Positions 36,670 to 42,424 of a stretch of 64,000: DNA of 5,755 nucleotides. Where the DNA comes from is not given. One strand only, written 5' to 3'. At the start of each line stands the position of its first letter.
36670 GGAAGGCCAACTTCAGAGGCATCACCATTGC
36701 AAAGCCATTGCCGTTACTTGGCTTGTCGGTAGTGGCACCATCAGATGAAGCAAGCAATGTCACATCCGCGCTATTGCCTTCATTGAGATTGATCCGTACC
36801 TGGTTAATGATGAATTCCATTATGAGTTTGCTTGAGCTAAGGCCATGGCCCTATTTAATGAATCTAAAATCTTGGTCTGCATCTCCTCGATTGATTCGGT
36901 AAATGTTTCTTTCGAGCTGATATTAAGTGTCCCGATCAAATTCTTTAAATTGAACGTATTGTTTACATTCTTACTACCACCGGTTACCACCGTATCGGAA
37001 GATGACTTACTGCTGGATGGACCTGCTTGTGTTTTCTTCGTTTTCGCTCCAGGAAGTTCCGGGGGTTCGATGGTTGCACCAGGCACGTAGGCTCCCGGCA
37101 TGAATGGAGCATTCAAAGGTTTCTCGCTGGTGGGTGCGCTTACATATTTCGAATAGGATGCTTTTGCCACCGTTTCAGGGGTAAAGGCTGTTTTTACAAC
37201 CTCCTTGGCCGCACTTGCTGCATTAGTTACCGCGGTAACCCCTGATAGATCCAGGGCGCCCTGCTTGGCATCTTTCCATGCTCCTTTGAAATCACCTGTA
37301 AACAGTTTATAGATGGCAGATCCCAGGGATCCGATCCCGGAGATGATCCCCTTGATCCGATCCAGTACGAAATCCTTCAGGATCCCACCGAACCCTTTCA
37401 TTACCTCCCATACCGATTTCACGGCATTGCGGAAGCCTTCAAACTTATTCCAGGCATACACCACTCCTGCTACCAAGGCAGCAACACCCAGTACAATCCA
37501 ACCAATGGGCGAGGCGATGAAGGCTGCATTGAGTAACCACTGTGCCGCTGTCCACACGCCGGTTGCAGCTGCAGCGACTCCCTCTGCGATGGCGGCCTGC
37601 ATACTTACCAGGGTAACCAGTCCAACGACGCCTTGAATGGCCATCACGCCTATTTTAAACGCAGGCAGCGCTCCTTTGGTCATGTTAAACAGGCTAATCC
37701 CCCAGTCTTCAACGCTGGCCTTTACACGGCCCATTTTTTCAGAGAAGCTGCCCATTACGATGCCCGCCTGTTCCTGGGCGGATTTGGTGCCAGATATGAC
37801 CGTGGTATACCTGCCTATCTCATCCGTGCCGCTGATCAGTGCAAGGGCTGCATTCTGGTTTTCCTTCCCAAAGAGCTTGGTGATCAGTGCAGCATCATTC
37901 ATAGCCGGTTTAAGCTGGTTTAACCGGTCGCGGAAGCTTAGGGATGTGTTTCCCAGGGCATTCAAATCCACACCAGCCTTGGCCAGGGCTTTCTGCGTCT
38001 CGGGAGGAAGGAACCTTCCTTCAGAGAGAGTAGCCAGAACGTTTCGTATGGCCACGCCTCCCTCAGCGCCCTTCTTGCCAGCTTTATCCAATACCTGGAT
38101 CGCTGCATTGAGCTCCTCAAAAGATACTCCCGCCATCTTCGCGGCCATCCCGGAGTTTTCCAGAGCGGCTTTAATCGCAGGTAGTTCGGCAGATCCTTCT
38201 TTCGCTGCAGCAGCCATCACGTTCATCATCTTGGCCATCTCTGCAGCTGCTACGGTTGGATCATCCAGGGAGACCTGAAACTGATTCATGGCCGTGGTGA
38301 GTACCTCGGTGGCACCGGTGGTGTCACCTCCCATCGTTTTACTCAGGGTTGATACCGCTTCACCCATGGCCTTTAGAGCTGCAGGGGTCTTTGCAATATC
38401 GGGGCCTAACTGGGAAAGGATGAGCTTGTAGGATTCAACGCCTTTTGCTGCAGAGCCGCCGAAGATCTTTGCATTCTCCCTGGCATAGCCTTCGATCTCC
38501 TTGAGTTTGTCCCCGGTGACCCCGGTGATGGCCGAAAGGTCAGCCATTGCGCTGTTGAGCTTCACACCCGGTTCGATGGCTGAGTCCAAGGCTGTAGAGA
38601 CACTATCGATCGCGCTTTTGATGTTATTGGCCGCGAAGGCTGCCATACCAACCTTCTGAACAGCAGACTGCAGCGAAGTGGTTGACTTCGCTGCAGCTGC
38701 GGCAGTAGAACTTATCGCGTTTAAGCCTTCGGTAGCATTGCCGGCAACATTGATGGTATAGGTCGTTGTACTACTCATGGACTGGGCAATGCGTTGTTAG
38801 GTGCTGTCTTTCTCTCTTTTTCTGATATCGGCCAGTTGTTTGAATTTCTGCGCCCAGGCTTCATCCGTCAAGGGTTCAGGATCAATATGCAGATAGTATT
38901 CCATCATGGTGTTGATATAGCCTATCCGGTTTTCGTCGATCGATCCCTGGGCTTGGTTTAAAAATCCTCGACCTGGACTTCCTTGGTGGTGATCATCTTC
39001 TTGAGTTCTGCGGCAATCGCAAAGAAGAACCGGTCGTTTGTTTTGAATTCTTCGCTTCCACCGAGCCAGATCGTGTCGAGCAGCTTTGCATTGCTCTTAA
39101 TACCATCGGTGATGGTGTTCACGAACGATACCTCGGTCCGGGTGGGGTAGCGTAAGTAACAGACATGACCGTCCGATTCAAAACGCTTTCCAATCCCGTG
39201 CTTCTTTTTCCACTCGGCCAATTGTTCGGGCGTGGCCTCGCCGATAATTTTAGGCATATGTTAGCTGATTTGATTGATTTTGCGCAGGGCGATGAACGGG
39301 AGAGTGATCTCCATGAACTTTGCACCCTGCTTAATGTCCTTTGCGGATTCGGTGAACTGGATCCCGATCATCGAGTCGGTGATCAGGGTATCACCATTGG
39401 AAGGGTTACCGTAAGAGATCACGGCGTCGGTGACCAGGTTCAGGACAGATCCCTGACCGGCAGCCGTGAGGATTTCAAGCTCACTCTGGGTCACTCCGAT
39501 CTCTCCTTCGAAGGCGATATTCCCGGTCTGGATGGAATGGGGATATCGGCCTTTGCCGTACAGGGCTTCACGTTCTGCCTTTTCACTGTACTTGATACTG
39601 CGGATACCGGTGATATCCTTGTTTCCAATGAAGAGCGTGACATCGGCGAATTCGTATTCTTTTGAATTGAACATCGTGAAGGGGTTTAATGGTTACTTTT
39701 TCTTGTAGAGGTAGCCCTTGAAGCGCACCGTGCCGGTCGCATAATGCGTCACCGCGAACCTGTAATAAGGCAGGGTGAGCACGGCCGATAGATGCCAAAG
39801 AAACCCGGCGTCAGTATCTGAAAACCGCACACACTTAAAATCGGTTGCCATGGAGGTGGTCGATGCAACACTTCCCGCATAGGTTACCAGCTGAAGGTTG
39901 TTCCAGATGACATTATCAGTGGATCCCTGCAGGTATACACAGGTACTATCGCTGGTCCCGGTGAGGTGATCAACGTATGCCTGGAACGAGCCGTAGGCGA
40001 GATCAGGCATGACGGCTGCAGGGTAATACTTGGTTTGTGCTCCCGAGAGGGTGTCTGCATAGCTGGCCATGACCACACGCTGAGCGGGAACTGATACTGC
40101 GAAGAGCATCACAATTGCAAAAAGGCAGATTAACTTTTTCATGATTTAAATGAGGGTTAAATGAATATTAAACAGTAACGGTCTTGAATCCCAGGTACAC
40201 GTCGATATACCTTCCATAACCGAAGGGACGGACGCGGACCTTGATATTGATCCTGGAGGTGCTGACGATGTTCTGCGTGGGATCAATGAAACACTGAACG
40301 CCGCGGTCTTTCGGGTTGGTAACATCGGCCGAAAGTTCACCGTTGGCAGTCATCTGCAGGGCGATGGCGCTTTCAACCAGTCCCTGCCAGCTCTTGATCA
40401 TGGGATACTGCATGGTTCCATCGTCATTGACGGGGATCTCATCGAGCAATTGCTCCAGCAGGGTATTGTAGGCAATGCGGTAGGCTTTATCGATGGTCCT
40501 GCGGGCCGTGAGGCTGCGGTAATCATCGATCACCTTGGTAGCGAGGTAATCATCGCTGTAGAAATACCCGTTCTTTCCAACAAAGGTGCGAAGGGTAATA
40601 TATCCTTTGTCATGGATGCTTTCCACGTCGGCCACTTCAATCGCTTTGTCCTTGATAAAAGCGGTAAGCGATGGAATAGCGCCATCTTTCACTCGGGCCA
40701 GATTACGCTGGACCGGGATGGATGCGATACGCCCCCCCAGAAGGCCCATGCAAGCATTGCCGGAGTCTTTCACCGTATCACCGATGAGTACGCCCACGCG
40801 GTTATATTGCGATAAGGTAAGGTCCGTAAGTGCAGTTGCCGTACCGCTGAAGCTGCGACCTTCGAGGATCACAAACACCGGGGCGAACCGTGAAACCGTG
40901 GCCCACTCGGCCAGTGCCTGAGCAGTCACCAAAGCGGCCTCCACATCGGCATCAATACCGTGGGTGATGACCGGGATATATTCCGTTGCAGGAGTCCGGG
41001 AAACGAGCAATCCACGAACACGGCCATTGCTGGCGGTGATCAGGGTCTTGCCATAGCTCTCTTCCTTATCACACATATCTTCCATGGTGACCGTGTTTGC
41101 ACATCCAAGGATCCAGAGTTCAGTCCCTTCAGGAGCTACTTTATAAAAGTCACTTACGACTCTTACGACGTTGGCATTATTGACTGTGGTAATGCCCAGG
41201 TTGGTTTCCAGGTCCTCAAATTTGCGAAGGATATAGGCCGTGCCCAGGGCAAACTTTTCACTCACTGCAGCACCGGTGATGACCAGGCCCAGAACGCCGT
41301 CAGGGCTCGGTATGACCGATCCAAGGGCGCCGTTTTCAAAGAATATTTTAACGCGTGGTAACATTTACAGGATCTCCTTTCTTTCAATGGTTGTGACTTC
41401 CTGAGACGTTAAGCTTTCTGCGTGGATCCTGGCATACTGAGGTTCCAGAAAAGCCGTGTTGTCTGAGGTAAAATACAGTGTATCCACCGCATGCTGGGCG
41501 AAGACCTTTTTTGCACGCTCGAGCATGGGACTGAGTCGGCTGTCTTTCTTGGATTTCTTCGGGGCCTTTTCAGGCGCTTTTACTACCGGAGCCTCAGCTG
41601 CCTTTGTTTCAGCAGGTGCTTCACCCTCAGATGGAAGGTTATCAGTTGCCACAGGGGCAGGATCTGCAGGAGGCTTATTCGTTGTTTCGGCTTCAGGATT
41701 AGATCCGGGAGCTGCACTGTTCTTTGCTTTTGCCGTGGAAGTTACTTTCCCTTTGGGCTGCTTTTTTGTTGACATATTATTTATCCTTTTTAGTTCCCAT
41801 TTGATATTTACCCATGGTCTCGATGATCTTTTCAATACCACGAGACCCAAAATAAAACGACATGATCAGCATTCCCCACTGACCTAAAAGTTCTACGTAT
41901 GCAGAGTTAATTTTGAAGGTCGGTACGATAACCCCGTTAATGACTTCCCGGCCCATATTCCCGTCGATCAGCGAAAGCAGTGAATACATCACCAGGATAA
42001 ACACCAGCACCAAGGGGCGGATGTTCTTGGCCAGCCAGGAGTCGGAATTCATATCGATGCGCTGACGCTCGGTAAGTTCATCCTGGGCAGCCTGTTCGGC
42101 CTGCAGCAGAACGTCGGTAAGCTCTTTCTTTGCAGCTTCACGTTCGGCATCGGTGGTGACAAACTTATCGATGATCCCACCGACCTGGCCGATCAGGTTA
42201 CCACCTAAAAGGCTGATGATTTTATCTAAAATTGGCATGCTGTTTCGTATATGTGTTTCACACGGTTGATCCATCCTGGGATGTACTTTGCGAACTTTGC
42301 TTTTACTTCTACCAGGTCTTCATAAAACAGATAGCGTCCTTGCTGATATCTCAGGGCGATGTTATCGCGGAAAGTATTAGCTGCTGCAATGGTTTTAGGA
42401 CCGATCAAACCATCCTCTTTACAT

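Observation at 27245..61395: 34.1-kb Mu-like transposable prophage caught inside an AAA-ATPase gene with a 5-bp target duplication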

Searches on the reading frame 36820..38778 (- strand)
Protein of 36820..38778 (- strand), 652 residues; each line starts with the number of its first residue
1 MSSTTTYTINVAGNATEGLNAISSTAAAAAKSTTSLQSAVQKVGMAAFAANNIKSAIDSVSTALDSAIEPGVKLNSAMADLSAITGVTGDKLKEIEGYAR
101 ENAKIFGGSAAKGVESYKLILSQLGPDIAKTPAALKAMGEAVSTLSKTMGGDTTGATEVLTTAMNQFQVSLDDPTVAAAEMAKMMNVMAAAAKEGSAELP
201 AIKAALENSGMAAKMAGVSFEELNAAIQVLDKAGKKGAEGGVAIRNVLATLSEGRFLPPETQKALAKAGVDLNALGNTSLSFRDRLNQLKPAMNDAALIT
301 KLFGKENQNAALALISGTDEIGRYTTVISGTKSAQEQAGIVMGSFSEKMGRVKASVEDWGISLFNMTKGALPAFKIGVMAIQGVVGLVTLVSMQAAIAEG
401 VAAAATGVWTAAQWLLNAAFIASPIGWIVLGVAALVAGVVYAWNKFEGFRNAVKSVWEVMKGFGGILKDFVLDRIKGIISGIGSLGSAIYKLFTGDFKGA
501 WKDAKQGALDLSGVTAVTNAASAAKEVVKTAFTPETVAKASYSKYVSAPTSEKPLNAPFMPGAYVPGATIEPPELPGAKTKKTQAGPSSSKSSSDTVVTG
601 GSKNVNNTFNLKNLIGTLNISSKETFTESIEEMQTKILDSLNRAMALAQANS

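Call 5: search_protein_families(library=pfam, proteins=[window:36820-38778:-], max_evalue=0.01)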
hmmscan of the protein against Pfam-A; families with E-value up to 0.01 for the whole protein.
window:36820-38778:- (652 aa): 1 family
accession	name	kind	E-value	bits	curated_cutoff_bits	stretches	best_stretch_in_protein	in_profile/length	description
PF10145.14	PhageMin_Tail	-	6.8e-25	88.5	33.2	1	106-304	7-201/201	Phage-related minor tail protein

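Call 16: search_protein_families(library=phrogs, proteins=[window:36820-38778:-], max_evalue=0.001)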
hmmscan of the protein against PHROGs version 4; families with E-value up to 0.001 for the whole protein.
window:36820-38778:- (652 aa): 15 families
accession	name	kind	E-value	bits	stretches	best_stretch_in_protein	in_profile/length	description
phrog_28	-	tail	1.9e-46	160.2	1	27-610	234-741/1228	tail length tape measure protein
phrog_991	-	tail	1.3e-40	140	1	16-529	233-779/1966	tail length tape measure protein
phrog_58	-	tail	2e-32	113.6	1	18-533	290-795/1544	tail length tape measure protein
phrog_1272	-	tail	2e-29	103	1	23-533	195-752/1606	tail length tape measure protein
phrog_9696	-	tail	3.9e-20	72.3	1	14-337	31-335/1415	tail length tape measure protein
phrog_9228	-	tail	6.1e-20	72.1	2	394-473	592-667/1425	tail length tape measure protein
phrog_971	-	lysis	1.2e-19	71.6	1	11-519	161-602/1338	endolysin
phrog_4704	-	tail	1.7e-18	67.7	1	63-412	211-551/625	tail length tape measure protein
phrog_8462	-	tail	4.1e-13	49.9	1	204-528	91-422/672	tail length tape measure protein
phrog_1533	-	tail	7.2e-13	48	1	14-379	200-557/1688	tail length tape measure protein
phrog_5218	-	unknown function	5.2e-12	45.7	2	14-255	170-403/1599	-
phrog_1293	-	tail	7.1e-10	38.3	1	15-362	138-480/1424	tail length tape measure protein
phrog_37649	-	tail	1.6e-05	23.3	1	55-356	441-728/2006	tail length tape measure protein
phrog_8927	-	tail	5.2e-05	22.4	1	28-625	128-687/1619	tail length tape measure protein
phrog_30434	-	unknown function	0.00015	22.1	1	388-448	78-141/440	-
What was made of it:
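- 36820..38778 (-): Tail tape measure protein. calls 5, 16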

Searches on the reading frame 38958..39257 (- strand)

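Call 16: search_protein_families(library=phrogs, proteins=[window:38958-39257:-], max_evalue=0.001)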
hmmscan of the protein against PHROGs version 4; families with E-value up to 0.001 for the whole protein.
window:38958-39257:- (99 aa): 1 family
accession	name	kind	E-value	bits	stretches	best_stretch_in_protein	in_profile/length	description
phrog_19076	-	unknown function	3.6e-21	76.2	1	7-97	7-99/101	-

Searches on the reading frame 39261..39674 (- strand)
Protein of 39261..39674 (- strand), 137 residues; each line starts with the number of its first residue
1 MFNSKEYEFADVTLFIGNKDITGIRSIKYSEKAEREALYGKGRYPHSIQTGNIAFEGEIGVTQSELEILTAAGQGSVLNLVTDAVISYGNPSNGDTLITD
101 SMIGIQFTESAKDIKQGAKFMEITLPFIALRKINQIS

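Call 16: search_protein_families(library=phrogs, proteins=[window:39261-39674:-], max_evalue=0.001)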
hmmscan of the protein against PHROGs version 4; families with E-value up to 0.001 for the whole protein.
window:39261-39674:- (137 aa): 2 families
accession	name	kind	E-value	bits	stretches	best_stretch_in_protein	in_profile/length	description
phrog_9206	-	head and packaging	2e-27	97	1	1-132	19-160/501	major head protein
phrog_4579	-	tail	7.9e-11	43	1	3-131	6-137/144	tail protein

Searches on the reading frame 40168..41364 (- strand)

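Call 5: search_protein_families(library=pfam, proteins=[window:40168-41364:-], max_evalue=0.01)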
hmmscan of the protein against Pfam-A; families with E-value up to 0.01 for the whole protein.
window:40168-41364:- (398 aa): 1 family
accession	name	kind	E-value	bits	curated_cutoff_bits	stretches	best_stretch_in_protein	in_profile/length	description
PF10758.14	DUF2586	-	2.9e-62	211.4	26.4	1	2-394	1-382/386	Protein of unknown function (DUF2586)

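Call 16: search_protein_families(library=phrogs, proteins=[window:40168-41364:-], max_evalue=0.001)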
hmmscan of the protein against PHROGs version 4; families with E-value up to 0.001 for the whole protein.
window:40168-41364:- (398 aa): 2 families
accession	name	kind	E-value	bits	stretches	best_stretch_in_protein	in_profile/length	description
phrog_907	-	tail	8.3e-42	144.6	1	1-395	2-372/376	tail sheath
phrog_26457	-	unknown function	2.5e-06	28.1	1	208-343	39-170/217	-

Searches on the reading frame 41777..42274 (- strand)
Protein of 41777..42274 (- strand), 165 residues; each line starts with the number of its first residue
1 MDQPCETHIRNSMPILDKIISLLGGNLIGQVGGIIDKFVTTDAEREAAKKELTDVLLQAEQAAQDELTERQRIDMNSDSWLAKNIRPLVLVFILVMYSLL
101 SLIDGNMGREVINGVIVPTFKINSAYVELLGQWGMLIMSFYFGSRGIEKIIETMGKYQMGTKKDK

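Call 16: search_protein_families(library=phrogs, proteins=[window:41777-42274:-], max_evalue=0.001)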
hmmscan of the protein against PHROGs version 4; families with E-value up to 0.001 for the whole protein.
window:41777-42274:- (165 aa): 1 family
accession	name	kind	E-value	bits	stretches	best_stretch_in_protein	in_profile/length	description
phrog_3427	-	lysis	3.5e-17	63.7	1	25-152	9-137/141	holin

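Call 84: search_protein_families(library=pfam, proteins=[window:41777-42274:-], max_evalue=0.01)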
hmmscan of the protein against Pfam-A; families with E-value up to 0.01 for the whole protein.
window:41777-42274:- (165 aa): 1 family
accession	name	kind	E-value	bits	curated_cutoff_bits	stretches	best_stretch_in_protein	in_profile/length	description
PF11351.13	GTA_holin_3TM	-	3.7e-07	31.1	24.8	1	26-145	2-122/123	Holin of 3TMs, for gene-transfer release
